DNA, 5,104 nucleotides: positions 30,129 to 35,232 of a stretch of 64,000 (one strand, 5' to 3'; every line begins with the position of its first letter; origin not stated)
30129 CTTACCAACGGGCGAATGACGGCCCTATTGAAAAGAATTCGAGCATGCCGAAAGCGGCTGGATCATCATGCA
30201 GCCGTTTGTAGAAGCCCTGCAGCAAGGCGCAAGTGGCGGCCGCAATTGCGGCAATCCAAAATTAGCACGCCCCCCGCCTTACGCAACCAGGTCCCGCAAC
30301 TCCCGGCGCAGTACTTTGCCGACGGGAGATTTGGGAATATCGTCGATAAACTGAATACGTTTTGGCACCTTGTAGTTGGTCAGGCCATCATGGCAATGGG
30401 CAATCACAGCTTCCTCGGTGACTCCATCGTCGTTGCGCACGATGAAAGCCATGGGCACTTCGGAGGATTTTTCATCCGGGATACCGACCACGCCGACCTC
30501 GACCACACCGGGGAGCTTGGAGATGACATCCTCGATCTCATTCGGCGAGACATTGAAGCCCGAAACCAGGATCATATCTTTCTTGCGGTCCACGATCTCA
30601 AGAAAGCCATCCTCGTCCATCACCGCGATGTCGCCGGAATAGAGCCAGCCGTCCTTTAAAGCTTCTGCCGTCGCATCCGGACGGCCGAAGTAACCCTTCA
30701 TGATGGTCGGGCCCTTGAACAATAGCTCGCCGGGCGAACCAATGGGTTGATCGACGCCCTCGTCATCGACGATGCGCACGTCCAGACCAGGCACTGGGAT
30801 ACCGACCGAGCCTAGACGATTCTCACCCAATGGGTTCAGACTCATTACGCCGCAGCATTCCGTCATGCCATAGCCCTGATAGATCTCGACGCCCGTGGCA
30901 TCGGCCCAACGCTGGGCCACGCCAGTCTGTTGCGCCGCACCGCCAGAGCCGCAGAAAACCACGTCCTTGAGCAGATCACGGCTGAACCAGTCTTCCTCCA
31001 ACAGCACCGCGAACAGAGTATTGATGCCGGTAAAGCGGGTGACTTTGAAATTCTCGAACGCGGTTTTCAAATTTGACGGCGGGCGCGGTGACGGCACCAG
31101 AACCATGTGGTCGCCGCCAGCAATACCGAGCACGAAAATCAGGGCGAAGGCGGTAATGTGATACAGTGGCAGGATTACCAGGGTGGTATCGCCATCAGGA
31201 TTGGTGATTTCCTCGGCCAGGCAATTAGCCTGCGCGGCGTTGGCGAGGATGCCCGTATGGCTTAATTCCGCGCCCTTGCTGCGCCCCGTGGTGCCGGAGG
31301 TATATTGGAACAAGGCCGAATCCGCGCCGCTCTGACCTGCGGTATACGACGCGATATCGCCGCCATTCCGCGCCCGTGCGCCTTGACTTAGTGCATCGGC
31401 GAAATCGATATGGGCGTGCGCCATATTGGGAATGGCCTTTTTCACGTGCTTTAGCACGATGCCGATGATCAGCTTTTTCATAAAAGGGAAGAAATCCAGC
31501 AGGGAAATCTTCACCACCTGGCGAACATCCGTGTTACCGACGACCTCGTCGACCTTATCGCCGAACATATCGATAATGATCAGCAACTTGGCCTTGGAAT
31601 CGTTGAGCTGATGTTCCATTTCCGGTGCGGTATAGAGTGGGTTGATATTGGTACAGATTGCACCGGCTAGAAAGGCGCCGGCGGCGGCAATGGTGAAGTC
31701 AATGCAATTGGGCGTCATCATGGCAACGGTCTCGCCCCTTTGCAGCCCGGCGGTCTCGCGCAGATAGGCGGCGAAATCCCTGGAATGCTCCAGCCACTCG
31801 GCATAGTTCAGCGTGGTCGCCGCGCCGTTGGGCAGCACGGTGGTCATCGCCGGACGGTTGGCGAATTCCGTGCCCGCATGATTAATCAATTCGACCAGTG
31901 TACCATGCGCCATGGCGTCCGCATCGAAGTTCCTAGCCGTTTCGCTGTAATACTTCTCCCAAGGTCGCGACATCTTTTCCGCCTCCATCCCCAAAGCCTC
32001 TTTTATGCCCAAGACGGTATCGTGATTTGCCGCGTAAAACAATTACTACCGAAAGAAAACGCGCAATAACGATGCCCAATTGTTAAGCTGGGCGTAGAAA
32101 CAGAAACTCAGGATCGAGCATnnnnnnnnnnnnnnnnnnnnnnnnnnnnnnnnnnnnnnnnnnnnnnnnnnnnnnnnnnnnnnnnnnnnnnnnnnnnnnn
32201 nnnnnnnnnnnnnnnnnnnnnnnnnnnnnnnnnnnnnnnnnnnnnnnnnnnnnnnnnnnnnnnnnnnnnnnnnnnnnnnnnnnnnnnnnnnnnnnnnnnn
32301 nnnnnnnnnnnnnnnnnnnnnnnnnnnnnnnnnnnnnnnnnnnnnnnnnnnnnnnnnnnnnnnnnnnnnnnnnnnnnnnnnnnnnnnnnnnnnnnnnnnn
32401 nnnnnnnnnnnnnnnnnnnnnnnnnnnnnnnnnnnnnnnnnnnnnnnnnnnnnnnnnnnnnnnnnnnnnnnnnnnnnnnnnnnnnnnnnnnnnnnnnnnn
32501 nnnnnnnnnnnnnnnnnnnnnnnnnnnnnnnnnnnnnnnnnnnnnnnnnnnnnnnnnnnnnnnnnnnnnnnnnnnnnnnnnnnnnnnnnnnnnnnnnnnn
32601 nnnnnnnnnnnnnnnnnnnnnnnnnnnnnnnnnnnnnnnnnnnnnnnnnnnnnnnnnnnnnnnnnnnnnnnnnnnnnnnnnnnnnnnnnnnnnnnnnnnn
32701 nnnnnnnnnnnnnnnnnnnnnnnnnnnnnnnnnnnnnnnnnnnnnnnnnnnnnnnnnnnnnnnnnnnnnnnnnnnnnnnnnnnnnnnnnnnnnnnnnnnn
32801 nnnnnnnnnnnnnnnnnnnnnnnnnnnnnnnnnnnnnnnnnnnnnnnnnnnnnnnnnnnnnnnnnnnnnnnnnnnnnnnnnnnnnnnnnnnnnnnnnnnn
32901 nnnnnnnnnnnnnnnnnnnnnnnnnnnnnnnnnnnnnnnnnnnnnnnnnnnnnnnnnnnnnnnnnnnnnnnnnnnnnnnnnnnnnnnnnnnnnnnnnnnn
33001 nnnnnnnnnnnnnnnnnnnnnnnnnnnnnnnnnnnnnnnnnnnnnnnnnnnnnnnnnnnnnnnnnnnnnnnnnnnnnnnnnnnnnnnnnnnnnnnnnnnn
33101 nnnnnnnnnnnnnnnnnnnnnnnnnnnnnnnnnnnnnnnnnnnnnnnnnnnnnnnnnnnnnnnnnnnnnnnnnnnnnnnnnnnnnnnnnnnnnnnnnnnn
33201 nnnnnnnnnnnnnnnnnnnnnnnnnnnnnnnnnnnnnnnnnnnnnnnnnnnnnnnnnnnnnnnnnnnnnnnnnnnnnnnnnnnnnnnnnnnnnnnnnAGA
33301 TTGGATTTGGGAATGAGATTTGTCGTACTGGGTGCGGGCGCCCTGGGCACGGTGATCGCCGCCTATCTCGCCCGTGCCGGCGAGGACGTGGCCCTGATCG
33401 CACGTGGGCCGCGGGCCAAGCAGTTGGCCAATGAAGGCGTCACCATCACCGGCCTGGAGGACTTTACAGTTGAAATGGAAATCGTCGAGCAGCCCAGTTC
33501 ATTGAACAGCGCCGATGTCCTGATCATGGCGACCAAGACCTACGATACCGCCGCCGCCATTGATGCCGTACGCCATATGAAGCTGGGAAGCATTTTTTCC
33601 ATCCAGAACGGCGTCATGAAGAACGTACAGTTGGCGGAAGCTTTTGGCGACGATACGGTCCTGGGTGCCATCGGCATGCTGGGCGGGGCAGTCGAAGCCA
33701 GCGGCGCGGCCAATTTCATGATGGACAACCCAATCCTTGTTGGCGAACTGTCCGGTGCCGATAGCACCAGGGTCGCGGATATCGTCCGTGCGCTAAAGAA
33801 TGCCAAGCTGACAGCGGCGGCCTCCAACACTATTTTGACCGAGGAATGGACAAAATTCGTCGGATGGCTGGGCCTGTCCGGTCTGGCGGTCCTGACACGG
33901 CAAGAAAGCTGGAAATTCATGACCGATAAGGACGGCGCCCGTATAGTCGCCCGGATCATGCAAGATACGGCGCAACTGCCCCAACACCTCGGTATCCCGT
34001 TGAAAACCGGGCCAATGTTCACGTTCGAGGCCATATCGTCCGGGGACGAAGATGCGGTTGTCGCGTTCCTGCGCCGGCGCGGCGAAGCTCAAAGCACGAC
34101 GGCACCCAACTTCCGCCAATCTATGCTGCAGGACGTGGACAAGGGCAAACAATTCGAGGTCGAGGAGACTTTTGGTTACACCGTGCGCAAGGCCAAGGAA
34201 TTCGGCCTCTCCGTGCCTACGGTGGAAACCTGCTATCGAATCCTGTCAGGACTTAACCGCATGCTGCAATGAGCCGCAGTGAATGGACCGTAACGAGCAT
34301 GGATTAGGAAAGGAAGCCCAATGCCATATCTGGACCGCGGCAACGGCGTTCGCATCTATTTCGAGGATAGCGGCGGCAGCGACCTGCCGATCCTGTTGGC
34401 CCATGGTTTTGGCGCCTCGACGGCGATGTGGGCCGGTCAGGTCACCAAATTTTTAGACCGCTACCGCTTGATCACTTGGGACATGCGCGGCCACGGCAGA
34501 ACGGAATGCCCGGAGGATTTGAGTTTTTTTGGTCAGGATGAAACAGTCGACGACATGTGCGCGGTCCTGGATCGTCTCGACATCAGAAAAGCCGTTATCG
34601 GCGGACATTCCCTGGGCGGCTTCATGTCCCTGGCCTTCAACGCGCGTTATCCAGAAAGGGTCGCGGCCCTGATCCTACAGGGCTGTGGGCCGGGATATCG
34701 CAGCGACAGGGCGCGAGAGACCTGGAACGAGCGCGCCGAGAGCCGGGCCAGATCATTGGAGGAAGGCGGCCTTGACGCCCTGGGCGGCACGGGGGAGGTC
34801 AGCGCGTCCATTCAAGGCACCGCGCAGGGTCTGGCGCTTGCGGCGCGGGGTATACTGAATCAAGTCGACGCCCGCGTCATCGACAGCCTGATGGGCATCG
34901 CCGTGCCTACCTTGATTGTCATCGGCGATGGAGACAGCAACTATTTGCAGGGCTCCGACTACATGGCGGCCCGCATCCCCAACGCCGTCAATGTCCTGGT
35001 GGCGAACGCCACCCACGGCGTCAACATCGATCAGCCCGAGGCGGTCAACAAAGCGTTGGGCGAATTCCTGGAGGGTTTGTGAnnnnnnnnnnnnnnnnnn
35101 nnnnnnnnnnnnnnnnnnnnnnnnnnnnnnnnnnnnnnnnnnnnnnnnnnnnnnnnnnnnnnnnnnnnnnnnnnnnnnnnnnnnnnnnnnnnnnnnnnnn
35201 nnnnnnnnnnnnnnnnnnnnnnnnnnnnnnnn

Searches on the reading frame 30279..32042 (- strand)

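Call 20: search_protein_families(library=pfam, proteins=[window:30279-32042:-], max_evalue=0.00001)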
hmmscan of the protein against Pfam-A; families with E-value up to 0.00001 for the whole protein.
window:30279-32042:- (587 aa): 2 families
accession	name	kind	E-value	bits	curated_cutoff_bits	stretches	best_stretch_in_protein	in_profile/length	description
PF00501.34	AMP-binding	-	3e-80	270.3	29.9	1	58-452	6-384/384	AMP-binding enzyme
PF13193.12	AMP-binding_C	-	1.3e-18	68.1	24.5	1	502-576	1-76/76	AMP-binding enzyme C-terminal domain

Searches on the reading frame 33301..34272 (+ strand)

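Call 20: search_protein_families(library=pfam, proteins=[window:33301-34272:+], max_evalue=0.00001)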
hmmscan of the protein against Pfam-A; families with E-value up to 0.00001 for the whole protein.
window:33301-34272:+ (323 aa): 2 families
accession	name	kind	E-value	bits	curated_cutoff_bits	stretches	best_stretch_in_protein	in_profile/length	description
PF02558.23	ApbA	-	1.7e-27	96.4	22.2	1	8-151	2-149/150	Ketopantoate reductase PanE/ApbA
PF08546.17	ApbA_C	-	3.3e-20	73.1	22.7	1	178-317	2-123/125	Ketopantoate reductase PanE/ApbA C terminal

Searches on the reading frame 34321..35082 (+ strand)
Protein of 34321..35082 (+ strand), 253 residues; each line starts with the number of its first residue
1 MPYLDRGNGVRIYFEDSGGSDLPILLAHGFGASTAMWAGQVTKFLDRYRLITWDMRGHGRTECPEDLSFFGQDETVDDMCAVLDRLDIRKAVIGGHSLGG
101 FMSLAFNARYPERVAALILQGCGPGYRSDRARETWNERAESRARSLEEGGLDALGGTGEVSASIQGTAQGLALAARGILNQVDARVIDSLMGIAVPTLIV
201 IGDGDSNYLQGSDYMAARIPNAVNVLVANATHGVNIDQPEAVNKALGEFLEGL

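Call 20: search_protein_families(library=pfam, proteins=[window:34321-35082:+], max_evalue=0.00001)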
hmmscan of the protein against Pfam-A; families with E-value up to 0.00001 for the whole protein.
window:34321-35082:+ (253 aa): 4 families
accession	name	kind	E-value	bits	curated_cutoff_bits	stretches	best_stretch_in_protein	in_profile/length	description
PF00561.26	Abhydrolase_1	-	1.4e-25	90.8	25.8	1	23-134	2-115/245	alpha/beta hydrolase fold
PF12697.13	Abhydrolase_6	-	5.9e-20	73.3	26.3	1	24-244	1-216/217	Alpha/beta hydrolase family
PF12146.15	Hydrolase_4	-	7.3e-13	48.8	27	1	24-121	7-108/239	Serine aminopeptidase, S33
PF03096.20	Ndr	-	2.6e-07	30.1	23.3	0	61-126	71-136/283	Ndr family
